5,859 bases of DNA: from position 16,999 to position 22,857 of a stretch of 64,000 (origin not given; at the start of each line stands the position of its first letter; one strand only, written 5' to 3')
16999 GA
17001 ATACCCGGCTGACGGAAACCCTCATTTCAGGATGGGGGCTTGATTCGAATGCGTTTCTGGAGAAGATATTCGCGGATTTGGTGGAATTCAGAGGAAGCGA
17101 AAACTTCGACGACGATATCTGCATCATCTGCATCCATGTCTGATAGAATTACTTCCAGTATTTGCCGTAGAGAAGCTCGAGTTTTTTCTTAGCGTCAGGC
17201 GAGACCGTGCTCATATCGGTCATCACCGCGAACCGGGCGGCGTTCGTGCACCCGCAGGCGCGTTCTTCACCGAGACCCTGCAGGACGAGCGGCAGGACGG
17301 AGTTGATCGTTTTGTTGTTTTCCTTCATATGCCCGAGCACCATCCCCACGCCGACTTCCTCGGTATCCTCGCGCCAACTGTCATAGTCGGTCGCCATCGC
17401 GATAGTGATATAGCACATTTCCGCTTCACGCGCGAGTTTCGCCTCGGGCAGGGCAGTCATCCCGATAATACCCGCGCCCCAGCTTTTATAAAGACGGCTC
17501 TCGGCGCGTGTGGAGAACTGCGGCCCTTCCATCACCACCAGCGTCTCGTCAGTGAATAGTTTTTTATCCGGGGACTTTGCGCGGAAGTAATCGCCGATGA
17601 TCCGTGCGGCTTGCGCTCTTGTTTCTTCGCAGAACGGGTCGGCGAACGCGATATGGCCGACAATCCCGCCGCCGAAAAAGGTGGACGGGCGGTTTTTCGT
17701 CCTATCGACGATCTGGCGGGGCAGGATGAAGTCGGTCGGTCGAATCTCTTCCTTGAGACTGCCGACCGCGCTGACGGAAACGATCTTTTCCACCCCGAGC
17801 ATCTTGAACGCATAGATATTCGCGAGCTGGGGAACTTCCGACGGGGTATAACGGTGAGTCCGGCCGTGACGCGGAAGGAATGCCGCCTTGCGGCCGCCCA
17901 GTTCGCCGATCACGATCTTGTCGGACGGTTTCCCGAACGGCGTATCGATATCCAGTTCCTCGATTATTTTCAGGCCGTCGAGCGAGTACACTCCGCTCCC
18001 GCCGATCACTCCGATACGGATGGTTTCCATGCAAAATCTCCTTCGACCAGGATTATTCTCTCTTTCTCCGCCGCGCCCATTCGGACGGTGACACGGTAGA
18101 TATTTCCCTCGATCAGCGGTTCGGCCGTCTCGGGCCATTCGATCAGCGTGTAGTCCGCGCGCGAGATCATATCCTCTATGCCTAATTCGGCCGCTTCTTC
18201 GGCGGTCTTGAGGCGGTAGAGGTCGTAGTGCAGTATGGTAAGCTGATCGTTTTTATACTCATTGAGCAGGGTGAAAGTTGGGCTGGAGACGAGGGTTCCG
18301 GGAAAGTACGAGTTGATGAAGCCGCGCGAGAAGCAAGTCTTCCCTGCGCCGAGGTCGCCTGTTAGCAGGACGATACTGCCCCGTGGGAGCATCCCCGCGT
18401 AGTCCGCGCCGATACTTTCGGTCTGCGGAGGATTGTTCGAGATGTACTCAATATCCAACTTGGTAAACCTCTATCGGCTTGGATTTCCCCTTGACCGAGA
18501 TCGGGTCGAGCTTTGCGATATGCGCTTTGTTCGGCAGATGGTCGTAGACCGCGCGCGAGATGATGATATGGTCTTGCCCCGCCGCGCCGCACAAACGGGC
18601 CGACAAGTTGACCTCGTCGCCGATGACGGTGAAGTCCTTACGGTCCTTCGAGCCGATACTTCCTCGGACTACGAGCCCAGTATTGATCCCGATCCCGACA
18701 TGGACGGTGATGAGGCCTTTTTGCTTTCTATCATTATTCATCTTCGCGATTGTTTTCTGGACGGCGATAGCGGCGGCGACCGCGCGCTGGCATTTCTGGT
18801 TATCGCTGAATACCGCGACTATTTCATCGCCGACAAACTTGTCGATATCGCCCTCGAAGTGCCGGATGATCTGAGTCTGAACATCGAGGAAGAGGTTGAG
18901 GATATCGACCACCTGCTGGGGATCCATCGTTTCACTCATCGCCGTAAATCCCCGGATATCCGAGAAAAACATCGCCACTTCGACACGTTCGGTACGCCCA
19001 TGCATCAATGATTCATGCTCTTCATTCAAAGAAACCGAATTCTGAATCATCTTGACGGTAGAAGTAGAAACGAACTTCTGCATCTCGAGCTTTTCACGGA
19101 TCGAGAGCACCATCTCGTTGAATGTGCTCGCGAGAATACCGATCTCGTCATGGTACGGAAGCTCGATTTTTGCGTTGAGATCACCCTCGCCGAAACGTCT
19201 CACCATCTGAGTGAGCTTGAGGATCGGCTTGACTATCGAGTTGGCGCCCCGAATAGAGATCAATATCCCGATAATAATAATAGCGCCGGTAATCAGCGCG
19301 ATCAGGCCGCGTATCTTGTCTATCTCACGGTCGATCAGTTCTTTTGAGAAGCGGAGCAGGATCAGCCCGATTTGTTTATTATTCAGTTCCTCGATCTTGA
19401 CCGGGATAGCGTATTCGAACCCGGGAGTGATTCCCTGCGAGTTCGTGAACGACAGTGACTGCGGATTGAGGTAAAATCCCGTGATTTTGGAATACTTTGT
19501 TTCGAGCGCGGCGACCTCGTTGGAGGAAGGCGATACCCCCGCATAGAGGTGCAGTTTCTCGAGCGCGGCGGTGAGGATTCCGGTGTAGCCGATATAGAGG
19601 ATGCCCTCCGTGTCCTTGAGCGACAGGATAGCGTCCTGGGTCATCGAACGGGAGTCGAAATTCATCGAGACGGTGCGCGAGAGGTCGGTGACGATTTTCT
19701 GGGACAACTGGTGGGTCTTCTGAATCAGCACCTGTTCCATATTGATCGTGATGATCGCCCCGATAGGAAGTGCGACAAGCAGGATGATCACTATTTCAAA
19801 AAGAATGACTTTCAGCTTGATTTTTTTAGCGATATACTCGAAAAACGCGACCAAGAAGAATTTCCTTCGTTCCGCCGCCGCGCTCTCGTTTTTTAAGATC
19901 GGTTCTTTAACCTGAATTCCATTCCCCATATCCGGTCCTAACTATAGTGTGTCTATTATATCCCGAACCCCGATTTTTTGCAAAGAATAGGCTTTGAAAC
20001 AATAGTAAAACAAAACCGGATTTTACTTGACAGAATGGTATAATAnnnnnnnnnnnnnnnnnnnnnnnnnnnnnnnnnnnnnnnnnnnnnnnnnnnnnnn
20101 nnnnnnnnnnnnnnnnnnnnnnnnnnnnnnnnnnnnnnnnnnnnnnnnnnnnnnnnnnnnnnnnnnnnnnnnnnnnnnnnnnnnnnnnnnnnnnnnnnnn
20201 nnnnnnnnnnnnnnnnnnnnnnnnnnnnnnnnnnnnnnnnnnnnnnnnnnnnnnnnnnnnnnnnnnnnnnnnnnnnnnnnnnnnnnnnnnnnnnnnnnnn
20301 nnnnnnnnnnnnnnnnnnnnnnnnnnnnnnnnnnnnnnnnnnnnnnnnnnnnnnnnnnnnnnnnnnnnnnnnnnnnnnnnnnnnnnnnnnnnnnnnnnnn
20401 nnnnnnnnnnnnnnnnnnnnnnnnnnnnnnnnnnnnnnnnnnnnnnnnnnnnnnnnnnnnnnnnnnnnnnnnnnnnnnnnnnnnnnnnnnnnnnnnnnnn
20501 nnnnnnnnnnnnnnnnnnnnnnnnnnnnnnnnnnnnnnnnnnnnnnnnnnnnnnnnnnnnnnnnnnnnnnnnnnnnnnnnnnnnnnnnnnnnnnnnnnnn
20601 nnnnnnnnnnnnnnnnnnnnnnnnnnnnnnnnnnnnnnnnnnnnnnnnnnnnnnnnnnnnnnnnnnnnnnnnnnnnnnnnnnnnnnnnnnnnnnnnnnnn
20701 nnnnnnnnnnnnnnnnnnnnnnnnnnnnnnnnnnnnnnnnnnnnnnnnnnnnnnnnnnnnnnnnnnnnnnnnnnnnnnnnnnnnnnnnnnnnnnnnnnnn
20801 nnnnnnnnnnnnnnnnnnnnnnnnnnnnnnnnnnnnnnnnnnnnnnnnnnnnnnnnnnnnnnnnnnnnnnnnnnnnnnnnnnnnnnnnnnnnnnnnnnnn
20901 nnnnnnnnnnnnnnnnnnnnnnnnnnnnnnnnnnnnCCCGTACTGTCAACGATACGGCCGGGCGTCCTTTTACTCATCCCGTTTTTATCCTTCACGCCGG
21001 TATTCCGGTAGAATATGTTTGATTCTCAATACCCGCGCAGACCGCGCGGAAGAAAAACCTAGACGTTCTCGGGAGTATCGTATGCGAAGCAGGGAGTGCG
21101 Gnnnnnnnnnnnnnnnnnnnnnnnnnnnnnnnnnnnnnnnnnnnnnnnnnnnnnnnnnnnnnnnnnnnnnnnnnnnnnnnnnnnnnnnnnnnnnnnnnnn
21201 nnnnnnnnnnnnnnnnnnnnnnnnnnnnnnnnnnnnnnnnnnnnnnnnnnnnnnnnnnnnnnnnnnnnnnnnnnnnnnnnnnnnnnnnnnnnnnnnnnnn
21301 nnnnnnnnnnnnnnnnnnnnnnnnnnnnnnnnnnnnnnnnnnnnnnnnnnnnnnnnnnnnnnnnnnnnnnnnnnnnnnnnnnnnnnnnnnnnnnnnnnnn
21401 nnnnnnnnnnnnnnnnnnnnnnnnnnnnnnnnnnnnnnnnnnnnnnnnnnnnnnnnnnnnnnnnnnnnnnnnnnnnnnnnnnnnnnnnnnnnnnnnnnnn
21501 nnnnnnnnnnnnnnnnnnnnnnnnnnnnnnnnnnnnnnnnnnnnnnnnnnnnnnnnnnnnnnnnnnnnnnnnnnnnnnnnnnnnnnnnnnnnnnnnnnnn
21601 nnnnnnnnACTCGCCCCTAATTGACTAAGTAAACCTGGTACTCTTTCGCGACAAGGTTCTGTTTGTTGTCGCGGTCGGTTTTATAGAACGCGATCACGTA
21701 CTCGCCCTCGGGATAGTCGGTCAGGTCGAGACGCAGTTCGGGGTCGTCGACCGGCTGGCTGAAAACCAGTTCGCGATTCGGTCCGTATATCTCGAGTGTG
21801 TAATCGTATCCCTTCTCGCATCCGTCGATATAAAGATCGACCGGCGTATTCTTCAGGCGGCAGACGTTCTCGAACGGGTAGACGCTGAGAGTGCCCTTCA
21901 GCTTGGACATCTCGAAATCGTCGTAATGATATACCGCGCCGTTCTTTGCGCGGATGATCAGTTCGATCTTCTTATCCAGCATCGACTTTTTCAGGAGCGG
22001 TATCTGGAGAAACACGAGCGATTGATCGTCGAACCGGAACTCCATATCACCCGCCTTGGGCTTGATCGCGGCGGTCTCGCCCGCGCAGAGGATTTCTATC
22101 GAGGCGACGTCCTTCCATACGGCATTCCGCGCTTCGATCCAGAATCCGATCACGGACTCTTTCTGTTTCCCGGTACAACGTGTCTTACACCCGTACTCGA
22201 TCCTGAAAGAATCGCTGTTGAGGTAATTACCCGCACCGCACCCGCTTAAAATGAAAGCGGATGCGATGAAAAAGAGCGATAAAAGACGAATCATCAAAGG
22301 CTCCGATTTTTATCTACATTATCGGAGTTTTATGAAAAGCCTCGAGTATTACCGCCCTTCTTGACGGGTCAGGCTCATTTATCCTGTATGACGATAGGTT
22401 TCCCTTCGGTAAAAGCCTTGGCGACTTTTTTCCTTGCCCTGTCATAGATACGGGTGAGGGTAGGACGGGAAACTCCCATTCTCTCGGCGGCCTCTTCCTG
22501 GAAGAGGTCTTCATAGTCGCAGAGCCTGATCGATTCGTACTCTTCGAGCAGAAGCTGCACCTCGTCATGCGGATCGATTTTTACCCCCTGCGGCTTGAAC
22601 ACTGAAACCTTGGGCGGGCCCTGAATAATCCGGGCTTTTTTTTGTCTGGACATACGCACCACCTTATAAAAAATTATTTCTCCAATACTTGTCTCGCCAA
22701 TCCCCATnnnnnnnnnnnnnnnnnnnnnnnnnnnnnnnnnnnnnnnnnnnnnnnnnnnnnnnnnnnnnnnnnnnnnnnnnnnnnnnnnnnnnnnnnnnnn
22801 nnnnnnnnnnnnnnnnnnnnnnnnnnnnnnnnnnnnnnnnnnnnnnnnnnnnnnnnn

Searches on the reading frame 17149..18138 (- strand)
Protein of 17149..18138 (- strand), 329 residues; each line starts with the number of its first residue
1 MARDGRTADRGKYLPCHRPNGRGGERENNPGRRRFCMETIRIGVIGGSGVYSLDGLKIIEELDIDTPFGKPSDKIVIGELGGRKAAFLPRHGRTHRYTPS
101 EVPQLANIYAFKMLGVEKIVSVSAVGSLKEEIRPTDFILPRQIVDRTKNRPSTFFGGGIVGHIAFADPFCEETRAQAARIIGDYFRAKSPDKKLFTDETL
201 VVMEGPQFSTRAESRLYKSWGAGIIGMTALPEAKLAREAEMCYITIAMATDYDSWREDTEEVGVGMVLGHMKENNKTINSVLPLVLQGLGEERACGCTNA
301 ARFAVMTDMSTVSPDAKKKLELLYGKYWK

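Call 71: search_protein_families(library=pfam, proteins=[window:17149-18138:-], max_evalue=0.00001)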
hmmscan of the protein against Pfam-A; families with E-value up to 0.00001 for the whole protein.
window:17149-18138:- (329 aa): 1 family
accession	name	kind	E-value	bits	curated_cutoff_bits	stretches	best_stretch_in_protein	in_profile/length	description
PF01048.26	PNP_UDP_1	-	1.6e-36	126.3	25.1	1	41-274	1-220/233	Phosphorylase superfamily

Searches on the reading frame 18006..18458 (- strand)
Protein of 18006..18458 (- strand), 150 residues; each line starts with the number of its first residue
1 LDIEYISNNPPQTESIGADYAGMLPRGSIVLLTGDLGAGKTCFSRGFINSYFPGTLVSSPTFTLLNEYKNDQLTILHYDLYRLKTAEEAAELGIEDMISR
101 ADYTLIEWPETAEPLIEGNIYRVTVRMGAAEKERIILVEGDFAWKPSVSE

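Call 71: search_protein_families(library=pfam, proteins=[window:18006-18458:-], max_evalue=0.00001)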
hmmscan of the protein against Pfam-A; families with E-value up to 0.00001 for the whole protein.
window:18006-18458:- (150 aa): 1 family
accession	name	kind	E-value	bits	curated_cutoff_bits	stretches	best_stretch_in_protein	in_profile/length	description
PF02367.23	TsaE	-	5.5e-32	110.8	26.6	1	8-127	2-120/128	Threonylcarbamoyl adenosine biosynthesis protein TsaE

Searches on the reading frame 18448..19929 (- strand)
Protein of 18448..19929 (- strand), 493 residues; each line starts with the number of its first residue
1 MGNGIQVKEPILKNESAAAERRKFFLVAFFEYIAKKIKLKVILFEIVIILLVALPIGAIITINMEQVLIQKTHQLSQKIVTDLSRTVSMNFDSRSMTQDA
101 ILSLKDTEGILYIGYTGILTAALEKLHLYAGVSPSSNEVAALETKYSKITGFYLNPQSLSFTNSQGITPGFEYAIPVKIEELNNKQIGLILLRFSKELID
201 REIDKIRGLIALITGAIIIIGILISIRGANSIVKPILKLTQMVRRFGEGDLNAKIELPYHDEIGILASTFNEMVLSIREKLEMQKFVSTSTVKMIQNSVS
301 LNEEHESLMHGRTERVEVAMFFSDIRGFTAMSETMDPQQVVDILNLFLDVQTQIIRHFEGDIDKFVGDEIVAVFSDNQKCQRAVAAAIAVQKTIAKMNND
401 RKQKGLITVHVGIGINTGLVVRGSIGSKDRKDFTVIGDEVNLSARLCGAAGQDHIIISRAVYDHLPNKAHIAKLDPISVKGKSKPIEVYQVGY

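Call 71: search_protein_families(library=pfam, proteins=[window:18448-19929:-], max_evalue=0.00001)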
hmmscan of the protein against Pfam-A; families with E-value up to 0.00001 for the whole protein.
window:18448-19929:- (493 aa): 2 families
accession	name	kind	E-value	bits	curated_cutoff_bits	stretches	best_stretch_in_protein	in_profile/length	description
PF00211.25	Guanylate_cyc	-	3.6e-23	82.6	21.9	1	317-490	8-180/183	Adenylate and Guanylate cyclase catalytic domain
PF00672.30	HAMP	-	1.5e-13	51.3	25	1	229-279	3-53/53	HAMP domain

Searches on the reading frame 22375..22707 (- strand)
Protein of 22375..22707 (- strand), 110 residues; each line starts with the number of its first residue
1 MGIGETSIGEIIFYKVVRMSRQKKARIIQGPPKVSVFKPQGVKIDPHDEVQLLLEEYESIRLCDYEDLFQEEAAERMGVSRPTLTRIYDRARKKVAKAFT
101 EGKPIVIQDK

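Call 71: search_protein_families(library=pfam, proteins=[window:22375-22707:-], max_evalue=0.00001)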
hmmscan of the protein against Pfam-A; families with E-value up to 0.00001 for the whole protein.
window:22375-22707:- (110 aa): 2 families
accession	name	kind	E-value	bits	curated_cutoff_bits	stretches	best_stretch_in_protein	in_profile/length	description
PF02001.22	DUF134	-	1.8e-26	93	27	1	18-108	3-91/98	Protein of unknown function DUF134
PF04545.22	Sigma70_r4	-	6.2e-06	26.1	24.1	1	58-95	11-48/50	Sigma-70, region 4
